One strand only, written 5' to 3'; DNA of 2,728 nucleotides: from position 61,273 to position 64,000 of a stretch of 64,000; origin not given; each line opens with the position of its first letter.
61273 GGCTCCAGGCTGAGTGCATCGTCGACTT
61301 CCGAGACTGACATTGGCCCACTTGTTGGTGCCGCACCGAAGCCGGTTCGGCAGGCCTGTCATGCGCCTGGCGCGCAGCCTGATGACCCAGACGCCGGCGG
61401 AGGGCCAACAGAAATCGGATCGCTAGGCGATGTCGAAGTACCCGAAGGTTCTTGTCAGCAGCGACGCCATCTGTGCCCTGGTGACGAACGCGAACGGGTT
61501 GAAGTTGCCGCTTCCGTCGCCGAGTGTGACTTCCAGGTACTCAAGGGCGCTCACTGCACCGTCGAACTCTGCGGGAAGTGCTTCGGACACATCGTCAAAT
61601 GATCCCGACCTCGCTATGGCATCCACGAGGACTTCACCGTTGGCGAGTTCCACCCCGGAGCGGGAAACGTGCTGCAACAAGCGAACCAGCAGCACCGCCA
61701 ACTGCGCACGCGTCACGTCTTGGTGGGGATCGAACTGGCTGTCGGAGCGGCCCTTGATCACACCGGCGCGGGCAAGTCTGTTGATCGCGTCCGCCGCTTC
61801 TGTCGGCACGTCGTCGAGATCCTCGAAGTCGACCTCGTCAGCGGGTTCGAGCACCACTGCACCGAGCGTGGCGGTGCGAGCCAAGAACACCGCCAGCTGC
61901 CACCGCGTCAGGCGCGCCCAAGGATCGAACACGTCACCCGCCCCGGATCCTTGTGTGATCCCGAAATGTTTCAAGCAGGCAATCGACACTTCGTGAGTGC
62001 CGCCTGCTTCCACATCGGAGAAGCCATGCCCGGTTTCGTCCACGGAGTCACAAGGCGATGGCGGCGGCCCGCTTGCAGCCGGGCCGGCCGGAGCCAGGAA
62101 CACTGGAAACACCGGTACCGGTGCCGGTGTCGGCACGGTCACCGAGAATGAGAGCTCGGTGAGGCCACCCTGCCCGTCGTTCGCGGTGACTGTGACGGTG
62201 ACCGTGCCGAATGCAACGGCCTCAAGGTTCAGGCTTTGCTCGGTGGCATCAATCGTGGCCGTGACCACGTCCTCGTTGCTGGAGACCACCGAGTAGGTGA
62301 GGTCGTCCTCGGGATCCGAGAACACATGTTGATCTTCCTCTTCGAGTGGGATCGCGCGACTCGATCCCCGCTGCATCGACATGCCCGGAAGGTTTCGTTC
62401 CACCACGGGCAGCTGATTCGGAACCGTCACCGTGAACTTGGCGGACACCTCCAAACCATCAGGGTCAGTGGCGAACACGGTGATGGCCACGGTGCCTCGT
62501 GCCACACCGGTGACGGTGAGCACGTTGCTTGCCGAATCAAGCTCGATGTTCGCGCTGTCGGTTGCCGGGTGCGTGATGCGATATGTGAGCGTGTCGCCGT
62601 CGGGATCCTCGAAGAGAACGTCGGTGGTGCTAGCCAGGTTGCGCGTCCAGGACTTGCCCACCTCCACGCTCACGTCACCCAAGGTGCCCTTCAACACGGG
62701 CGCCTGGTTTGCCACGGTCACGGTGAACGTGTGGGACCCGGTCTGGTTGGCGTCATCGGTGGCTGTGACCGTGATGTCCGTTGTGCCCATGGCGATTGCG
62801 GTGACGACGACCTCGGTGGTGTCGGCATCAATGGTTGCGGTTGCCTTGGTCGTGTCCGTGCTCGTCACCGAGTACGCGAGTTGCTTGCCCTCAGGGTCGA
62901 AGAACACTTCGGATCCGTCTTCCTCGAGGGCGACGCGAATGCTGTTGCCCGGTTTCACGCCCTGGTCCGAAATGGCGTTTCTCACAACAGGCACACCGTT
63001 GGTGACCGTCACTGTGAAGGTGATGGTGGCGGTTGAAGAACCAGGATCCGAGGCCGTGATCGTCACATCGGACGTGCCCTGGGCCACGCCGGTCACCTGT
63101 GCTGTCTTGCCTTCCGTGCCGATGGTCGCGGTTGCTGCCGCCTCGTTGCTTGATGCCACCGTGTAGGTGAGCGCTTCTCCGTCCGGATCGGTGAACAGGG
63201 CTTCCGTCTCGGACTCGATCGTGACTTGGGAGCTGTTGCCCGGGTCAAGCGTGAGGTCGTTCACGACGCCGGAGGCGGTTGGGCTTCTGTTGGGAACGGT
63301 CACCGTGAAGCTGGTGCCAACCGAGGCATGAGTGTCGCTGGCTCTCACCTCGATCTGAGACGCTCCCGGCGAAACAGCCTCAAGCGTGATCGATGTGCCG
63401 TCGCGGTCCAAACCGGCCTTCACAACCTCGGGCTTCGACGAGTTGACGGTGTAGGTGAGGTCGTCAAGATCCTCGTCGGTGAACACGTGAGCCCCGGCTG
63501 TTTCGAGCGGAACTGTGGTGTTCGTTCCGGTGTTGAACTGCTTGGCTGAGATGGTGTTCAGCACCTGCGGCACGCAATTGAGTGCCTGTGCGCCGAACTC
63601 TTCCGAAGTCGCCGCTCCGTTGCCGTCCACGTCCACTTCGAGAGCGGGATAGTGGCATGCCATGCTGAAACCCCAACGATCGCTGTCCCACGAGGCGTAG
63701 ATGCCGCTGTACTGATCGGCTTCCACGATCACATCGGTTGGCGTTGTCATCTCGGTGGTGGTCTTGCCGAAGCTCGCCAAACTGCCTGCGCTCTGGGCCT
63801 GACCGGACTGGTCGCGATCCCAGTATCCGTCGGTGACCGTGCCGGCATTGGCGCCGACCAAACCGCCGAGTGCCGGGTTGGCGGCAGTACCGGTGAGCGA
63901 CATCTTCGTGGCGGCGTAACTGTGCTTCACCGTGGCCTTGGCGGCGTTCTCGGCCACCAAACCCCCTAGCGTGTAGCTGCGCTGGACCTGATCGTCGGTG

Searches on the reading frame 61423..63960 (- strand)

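Call 43: search_protein_families(library=pfam, proteins=[window:61423-63960:-])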
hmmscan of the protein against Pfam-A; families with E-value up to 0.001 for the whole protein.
window:61423-63960:- (845 aa): 6 families
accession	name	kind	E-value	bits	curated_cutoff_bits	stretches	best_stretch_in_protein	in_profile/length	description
PF00395.25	SLH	-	2.1e-22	79.2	20.8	2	787-832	1-44/44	S-layer homology domain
PF17963.7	Big_9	-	7.4e-14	52.9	23.6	0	548-608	28-89/89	Bacterial Ig domain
PF05345.18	He_PIG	-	1.3e-08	35.5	24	0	427-513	8-95/96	Putative Ig domain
PF02368.24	Big_2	-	1.3e-07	31.8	22.8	1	558-600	38-75/79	Bacterial Ig-like domain (group 2)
PF22352.2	K319L-like_PKD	-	0.00024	21.5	27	0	349-416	18-84/84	K319L-like, PKD domain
PF18207.7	LIFR_N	-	0.00031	21.4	24.1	0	549-601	22-72/79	Leukemia inhibitory factor receptor N-terminal domain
